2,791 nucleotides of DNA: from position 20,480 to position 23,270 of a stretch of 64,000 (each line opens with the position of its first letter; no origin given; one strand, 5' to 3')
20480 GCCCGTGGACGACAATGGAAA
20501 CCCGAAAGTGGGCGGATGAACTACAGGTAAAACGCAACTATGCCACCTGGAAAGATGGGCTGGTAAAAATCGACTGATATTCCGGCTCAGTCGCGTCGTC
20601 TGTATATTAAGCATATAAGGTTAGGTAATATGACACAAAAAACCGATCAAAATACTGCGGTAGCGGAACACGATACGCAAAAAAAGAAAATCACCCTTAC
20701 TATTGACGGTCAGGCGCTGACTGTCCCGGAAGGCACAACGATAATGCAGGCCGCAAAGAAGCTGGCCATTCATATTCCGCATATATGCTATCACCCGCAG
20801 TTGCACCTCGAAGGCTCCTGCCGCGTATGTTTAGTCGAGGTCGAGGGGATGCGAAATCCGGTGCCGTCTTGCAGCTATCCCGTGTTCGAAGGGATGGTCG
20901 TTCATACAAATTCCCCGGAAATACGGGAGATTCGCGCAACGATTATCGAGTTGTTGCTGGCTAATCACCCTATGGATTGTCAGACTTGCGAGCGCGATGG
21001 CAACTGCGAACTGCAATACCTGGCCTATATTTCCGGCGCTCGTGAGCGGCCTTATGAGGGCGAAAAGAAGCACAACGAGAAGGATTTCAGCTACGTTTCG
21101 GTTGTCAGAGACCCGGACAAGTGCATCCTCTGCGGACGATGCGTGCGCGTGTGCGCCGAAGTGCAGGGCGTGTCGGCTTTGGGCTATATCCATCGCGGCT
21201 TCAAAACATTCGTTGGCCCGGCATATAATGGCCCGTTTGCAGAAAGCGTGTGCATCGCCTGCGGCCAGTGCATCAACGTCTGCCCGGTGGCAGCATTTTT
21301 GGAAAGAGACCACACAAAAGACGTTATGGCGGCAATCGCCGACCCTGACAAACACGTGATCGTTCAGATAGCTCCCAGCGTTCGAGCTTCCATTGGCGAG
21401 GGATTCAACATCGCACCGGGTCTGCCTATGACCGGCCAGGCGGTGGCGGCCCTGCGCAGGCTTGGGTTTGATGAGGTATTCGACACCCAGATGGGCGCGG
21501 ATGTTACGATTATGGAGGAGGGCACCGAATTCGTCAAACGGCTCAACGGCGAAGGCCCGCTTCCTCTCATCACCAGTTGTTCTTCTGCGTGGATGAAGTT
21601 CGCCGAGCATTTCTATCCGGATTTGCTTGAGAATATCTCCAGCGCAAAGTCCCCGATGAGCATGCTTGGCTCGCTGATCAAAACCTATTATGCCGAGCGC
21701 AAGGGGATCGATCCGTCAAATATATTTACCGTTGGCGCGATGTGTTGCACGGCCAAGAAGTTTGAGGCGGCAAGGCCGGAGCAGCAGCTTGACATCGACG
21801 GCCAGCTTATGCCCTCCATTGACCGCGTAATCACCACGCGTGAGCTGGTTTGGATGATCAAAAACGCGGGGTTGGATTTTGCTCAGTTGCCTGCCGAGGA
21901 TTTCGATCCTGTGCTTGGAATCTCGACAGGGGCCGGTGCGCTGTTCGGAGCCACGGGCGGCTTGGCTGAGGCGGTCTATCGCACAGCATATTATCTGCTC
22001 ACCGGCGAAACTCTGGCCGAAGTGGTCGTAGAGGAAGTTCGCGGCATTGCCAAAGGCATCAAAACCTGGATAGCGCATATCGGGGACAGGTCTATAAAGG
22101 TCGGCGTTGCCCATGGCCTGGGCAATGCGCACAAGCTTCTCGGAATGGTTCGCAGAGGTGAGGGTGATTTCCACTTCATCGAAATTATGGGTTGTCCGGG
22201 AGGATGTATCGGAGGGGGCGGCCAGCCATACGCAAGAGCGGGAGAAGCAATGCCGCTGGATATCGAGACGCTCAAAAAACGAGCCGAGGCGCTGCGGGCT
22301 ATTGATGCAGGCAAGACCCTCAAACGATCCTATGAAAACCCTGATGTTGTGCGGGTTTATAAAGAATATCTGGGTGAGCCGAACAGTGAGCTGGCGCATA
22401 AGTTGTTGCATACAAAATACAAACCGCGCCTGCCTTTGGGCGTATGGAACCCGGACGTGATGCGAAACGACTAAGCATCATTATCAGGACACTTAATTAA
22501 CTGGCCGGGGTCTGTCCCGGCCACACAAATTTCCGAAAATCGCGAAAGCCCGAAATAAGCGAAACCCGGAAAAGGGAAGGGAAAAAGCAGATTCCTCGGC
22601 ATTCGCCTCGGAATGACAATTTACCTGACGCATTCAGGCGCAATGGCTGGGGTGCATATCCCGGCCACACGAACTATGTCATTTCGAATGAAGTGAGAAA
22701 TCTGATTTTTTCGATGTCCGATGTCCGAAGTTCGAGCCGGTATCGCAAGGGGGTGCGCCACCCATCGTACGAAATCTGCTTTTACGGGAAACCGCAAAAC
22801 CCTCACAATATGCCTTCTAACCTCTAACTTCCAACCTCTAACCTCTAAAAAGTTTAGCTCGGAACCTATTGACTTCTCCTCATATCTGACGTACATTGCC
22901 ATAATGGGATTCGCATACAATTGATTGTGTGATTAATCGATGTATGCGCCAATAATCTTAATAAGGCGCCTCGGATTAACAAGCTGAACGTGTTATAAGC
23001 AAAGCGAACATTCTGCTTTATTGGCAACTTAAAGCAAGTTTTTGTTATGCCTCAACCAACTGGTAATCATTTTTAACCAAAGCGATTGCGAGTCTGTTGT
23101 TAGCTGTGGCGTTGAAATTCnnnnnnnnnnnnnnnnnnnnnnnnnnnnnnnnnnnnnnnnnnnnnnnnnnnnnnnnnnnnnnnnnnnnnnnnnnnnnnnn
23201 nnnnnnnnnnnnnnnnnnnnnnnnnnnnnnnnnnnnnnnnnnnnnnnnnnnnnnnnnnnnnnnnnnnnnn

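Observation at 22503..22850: Dispersed hairpin-headed intergenic repeat family, copy A and a partial head, in the 650-bp hydA to giant-protein spacer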

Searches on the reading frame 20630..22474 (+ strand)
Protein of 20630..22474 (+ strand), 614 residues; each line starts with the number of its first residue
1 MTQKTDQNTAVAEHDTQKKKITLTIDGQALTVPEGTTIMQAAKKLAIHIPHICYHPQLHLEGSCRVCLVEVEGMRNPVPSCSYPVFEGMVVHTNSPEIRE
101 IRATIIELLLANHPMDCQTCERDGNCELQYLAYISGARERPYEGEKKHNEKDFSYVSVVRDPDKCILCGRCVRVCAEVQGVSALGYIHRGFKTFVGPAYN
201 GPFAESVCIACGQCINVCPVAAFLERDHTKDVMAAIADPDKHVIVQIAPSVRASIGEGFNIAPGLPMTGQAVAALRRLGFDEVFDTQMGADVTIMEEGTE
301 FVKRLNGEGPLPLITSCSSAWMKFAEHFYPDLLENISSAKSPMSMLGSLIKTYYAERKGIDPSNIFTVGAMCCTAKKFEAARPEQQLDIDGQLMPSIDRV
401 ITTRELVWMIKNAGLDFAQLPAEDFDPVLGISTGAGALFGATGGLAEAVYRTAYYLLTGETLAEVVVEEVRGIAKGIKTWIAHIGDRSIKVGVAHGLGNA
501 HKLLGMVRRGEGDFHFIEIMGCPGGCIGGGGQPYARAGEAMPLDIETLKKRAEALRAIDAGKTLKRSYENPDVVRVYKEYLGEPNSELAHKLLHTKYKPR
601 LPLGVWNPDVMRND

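Call 28: search_protein_families(library=pfam, proteins=[window:20630-22474:+], max_evalue=0.001)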
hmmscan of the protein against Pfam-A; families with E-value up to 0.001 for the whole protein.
window:20630-22474:+ (614 aa): 18 families
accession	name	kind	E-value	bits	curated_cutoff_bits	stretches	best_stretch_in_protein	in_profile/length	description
PF02906.19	Fe_hyd_lg_C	-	1.1e-85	287.6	22.1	1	241-530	1-245/245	Iron only hydrogenase large subunit, C-terminal domain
PF13510.11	Fer2_4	-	1.8e-24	86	22.8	1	19-95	2-81/82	2Fe-2S iron-sulfur cluster binding domain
PF02256.22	Fe_hyd_SSU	-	4.5e-21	75.1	24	1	546-600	2-56/56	Iron hydrogenase small subunit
PF10588.14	NADH-G_4Fe-4S_3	-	5.7e-16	58.2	27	1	102-140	1-39/40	NADH-ubiquinone oxidoreductase-G iron-sulfur binding region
PF22117.2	Fer4_Nqo3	-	8.2e-09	36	27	1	161-223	7-66/67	NADH-quinone oxidoreductase subunit 3, ferredoxin-like domain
PF00037.32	Fer4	-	1e-07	31.9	21.1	2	205-222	5-22/24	4Fe-4S binding domain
PF13237.11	Fer4_10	-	2.1e-07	31.2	25.5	1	158-219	2-53/53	4Fe-4S dicluster domain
PF12837.12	Fer4_6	-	2.4e-07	30.8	25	1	158-177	2-21/24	4Fe-4S binding domain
PF00111.32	Fer2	-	2.6e-07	30.9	21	1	24-72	2-48/77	2Fe-2S iron-sulfur cluster binding domain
PF13187.11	Fer4_9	-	3.8e-07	30.5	27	0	116-177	4-49/52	4Fe-4S dicluster domain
PF14697.11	Fer4_21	-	2e-06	28.3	35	1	161-221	4-54/59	4Fe-4S dicluster domain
PF12838.12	Fer4_7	-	3.6e-06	27.8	27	1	164-222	1-52/52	4Fe-4S dicluster domain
PF13484.11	Fer4_16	-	6.1e-06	27.4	30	0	208-227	2-21/66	4Fe-4S double cluster binding domain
PF13183.11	Fer4_8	-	3.2e-05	24.8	27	0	207-233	4-30/68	4Fe-4S dicluster domain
PF12797.12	Fer4_2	-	0.00018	21.7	24.5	1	158-176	3-21/22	4Fe-4S binding domain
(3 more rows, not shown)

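Call 63: find_homologous_proteins(query=window:20630-22474:+, max_evalue=1e-100)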
Query window:20630-22474:+ (614 aa): 7983 proteins with E <= 1e-100 among 8000 candidates; the best 120 are listed.
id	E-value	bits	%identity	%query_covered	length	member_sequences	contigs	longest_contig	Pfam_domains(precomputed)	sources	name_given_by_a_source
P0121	0.0e+0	1428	100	100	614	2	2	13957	PF14697.12,PF10588.15,PF00111.33,PF02256.23,PF12837.13,PF13484.12,PF12838.13,PF22117.3,PF13510.12,PF02906.20,PF00037.33,PF13237.12,PF13187.12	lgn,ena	-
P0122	0.0e+0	1323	92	100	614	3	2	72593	PF14697.12,PF10588.15,PF00111.33,PF02256.23,PF12837.13,PF13484.12,PF12838.13,PF22117.3,PF13510.12,PF02906.20,PF00037.33,PF13237.12,PF13183.12,PF13187.12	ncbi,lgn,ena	-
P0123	0.0e+0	1294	89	100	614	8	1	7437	PF14697.12,PF10588.15,PF00111.33,PF02256.23,PF12837.13,PF13484.12,PF12838.13,PF22117.3,PF13510.12,PF02906.20,PF00037.33,PF13237.12,PF13183.12,PF13187.12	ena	-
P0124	0.0e+0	1278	87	100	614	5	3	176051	PF14697.12,PF10588.15,PF00111.33,PF02256.23,PF12837.13,PF13484.12,PF12838.13,PF22117.3,PF13510.12,PF02906.20,PF00037.33,PF13237.12,PF13183.12,PF13187.12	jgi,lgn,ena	-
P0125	0.0e+0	1262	86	99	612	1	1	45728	PF14697.12,PF10588.15,PF00111.33,PF02256.23,PF12837.13,PF13484.12,PF12838.13,PF22117.3,PF13510.12,PF02906.20,PF00037.33,PF13237.12,PF13183.12,PF13187.12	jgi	jgi:NADP-reducing hydrogenase subunit HndD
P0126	0.0e+0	1244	92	94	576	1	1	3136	PF14697.12,PF10588.15,PF02256.23,PF12837.13,PF12838.13,PF22117.3,PF13510.12,PF02906.20,PF00037.33,PF13237.12,PF13183.12,PF13187.12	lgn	-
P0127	0.0e+0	1235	85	100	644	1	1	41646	PF14697.12,PF10588.15,PF00111.33,PF02256.23,PF12837.13,PF12838.13,PF22117.3,PF13510.12,PF02906.20,PF00037.33,PF13237.12,PF13183.12,PF13187.12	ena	-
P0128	0.0e+0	1234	84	100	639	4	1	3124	PF14697.12,PF10588.15,PF00111.33,PF02256.23,PF12837.13,PF13484.12,PF12838.13,PF22117.3,PF13510.12,PF02906.20,PF00037.33,PF13237.12,PF13187.12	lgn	-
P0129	0.0e+0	1233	84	99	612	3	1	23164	PF14697.12,PF10588.15,PF00111.33,PF02256.23,PF12837.13,PF13484.12,PF12838.13,PF22117.3,PF13510.12,PF02906.20,PF00037.33,PF13237.12,PF13183.12,PF13187.12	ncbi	-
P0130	0.0e+0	1233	85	100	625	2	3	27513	PF14697.12,PF10588.15,PF00111.33,PF02256.23,PF12837.13,PF13484.12,PF12838.13,PF22117.3,PF13510.12,PF02906.20,PF00037.33,PF13237.12,PF13183.12,PF13187.12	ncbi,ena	-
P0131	0.0e+0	1209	83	100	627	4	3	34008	PF14697.12,PF10588.15,PF00111.33,PF02256.23,PF12837.13,PF13484.12,PF12838.13,PF22117.3,PF13510.12,PF02906.20,PF00037.33,PF13237.12,PF13183.12,PF13187.12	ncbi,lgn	-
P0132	0.0e+0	1176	84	98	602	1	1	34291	PF14697.12,PF10588.15,PF00111.33,PF02256.23,PF12837.13,PF12838.13,PF22117.3,PF13510.12,PF02906.20,PF00037.33,PF13237.12,PF13183.12,PF13187.12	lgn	-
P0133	0.0e+0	1174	83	97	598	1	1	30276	PF14697.12,PF10588.15,PF00111.33,PF02256.23,PF12837.13,PF13484.12,PF12838.13,PF22117.3,PF13510.12,PF02906.20,PF00037.33,PF13237.12,PF13183.12,PF13187.12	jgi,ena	-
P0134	0.0e+0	1164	81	98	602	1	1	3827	PF14697.12,PF10588.15,PF00111.33,PF02256.23,PF12837.13,PF12838.13,PF22117.3,PF13510.12,PF02906.20,PF00037.33,PF13237.12,PF13183.12,PF13187.12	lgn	-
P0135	0.0e+0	1164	82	96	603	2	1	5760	PF14697.12,PF10588.15,PF00111.33,PF02256.23,PF12837.13,PF12838.13,PF22117.3,PF13510.12,PF02906.20,PF00037.33,PF13237.12,PF13183.12,PF13187.12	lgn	-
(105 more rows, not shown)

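Call 64: find_encoding_contigs(protein=P0122, flank=6000, max_places=2)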
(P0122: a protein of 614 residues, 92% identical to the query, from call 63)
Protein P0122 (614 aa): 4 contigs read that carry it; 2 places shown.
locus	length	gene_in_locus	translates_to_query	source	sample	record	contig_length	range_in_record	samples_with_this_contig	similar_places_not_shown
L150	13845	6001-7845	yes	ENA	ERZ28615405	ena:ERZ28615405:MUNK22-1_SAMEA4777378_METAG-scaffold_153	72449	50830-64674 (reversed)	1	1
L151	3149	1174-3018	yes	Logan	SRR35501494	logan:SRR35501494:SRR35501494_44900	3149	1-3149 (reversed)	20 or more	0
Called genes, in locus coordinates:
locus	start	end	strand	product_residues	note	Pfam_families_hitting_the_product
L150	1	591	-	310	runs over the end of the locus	PF00849:PseudoU_synth_2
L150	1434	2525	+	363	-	PF06144:DNA_pol3_delta, PF21694:DNA_pol3_delta_C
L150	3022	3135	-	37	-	-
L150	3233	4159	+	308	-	PF14088:DUF4268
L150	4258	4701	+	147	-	PF02566:OsmC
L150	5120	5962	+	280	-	PF00753:Lactamase_B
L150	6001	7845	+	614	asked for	PF13510:Fer2_4, PF00111:Fer2 (weak), PF10588:NADH-G_4Fe-4S_3, PF12838:Fer4_7 (weak), PF13237:Fer4_10 (weak), PF22117:Fer4_Nqo3, PF02906:Fe_hyd_lg_C, PF02256:Fe_hyd_SSU, +6 more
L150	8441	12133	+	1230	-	PF01510:Amidase_2, PF17957:Big_7 (faint), PF00041:fn3 (weak), PF24517:CBM96 (weak)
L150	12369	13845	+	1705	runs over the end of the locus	PF10646:Germane, PF01520:Amidase_3 (weak), PF16158:N_BRCA1_IG (weak), PF19077:Big_13 (faint), PF13750:Big_3_3 (faint), PF13620:CarboxypepD_reg, PF13715:CarbopepD_reg_2, PF14686:fn3_3 (weak)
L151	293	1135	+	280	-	PF00753:Lactamase_B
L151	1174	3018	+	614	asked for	PF13510:Fer2_4, PF00111:Fer2 (weak), PF10588:NADH-G_4Fe-4S_3, PF12838:Fer4_7 (weak), PF13237:Fer4_10 (weak), PF22117:Fer4_Nqo3, PF02906:Fe_hyd_lg_C, PF02256:Fe_hyd_SSU, +6 more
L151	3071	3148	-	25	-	?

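Call 65: find_encoding_contigs(protein=P0124, flank=6000, max_places=2)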
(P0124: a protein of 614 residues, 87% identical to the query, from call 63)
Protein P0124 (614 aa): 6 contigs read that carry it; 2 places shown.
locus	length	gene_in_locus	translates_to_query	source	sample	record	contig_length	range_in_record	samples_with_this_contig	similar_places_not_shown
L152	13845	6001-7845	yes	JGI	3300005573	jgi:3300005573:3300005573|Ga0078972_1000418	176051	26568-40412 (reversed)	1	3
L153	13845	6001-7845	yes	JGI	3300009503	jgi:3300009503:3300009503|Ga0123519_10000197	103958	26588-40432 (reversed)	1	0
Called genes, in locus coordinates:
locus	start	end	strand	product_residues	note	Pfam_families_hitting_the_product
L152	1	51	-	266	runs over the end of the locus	PF17957:Big_7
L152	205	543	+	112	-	-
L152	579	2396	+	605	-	PF01257:2Fe-2S_thioredx (weak), PF01512:Complex1_51K, PF10531:SLBB (weak), PF10589:NADH_4Fe-4S, PF12838:Fer4_7, PF13237:Fer4_10 (weak), PF00037:Fer4, PF14697:Fer4_21, +3 more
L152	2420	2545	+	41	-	-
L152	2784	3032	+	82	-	PF22513:FitA-like_RHH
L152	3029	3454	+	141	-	PF01850:PIN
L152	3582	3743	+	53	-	-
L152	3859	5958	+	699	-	PF00933:Glyco_hydro_3, PF01915:Glyco_hydro_3_C, PF14310:Fn3-like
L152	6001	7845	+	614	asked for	PF13510:Fer2_4, PF00111:Fer2 (weak), PF10588:NADH-G_4Fe-4S_3, PF13237:Fer4_10, PF14697:Fer4_21, PF22117:Fer4_Nqo3, PF02906:Fe_hyd_lg_C, PF02256:Fe_hyd_SSU, +6 more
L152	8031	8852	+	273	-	-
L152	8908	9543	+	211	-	PF03458:Gly_transporter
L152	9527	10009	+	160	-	PF01257:2Fe-2S_thioredx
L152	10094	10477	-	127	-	PF07843:DUF1634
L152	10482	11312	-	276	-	PF01925:TauE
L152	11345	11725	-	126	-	PF01925:TauE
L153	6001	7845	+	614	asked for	PF13510:Fer2_4, PF00111:Fer2 (weak), PF10588:NADH-G_4Fe-4S_3, PF13237:Fer4_10, PF14697:Fer4_21, PF22117:Fer4_Nqo3, PF02906:Fe_hyd_lg_C, PF02256:Fe_hyd_SSU, +6 more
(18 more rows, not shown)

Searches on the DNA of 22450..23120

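Call 15: search_rna_families(source=window, start=22450, end=23120, threshold=evalue, max_evalue=10, show_alignments=3)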
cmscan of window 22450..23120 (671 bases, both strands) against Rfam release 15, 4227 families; matches with E-value up to 10: 2.
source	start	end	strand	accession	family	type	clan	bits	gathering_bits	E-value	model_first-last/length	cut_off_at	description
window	22800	22887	-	RF01424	snoR118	Gene; snRNA; snoRNA; CD-box;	CL00071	15.3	44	2.6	1-92/92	no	small nucleolar RNA snoR118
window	22943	23019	-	RF02677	NsiR4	Gene; sRNA;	-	13.8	40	2.8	1-65/65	no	Nitrogen stress-induced RNA 4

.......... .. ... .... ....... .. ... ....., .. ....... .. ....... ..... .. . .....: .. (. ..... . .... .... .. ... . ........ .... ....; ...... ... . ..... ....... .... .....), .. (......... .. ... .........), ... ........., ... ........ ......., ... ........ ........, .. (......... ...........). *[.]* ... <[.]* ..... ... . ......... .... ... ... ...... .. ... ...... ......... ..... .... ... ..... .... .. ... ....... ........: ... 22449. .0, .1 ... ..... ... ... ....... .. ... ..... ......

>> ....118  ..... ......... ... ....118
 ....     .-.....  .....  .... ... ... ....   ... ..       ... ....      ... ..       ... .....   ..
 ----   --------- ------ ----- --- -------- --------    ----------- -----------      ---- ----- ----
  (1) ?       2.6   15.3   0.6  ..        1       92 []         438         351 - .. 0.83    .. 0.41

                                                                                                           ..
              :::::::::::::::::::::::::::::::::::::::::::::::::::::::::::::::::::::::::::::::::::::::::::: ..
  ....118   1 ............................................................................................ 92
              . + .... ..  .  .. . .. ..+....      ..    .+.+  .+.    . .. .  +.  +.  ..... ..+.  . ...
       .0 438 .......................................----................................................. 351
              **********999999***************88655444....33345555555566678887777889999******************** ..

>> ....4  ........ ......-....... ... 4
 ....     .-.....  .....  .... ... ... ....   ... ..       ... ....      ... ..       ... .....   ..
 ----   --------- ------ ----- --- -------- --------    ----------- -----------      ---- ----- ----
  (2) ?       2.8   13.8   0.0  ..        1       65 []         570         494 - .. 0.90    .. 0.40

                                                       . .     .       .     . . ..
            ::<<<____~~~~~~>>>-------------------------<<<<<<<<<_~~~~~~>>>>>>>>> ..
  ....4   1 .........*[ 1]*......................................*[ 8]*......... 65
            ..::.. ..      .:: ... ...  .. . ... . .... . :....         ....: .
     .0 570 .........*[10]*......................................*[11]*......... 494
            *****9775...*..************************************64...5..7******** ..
